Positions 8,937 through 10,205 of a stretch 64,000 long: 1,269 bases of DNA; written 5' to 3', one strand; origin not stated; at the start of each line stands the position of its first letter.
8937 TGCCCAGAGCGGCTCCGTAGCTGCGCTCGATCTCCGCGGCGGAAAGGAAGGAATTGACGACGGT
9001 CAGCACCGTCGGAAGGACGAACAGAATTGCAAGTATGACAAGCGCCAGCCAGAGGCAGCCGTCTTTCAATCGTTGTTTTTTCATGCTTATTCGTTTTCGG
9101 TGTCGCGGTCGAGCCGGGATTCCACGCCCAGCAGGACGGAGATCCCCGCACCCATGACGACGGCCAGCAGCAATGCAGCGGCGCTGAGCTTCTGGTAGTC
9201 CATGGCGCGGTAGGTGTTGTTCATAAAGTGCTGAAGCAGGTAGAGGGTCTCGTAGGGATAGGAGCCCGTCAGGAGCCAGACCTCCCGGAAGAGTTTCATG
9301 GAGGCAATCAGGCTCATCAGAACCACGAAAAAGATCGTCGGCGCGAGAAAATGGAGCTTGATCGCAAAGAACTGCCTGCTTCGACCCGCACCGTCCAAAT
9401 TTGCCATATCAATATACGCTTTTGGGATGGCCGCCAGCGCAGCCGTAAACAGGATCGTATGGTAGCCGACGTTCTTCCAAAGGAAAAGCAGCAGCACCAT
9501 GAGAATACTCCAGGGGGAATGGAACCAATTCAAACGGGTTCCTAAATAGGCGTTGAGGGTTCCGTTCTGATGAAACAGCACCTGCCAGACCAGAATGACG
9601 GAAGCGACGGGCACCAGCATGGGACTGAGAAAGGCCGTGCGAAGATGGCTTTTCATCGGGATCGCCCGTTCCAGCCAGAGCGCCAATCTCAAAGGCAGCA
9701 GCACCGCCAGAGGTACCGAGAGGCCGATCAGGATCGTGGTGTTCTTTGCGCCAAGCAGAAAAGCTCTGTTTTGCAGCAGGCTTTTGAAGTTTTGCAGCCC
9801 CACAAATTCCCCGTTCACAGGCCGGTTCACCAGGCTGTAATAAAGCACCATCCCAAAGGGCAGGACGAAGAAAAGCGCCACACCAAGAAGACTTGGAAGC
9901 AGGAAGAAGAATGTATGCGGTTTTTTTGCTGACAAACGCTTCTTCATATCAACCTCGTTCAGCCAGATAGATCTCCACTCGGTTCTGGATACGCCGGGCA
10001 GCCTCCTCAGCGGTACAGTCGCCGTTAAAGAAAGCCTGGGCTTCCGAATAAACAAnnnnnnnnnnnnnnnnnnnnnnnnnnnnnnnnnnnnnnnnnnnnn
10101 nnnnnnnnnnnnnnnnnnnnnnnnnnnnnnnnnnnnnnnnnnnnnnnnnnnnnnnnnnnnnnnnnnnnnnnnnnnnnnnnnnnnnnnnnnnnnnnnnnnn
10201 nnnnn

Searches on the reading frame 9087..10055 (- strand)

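Call 64: search_protein_families(library=pfam, proteins=[window:9087-10055:-], max_evalue=0.0001)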
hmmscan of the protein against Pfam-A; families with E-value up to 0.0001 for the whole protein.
window:9087-10055:- (322 aa): 1 family
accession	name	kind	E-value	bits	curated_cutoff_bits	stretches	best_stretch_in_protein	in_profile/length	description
PF00528.27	BPD_transp_1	-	5.2e-08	33.3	26.4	1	142-318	24-181/184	Binding-protein-dependent transport system inner membrane component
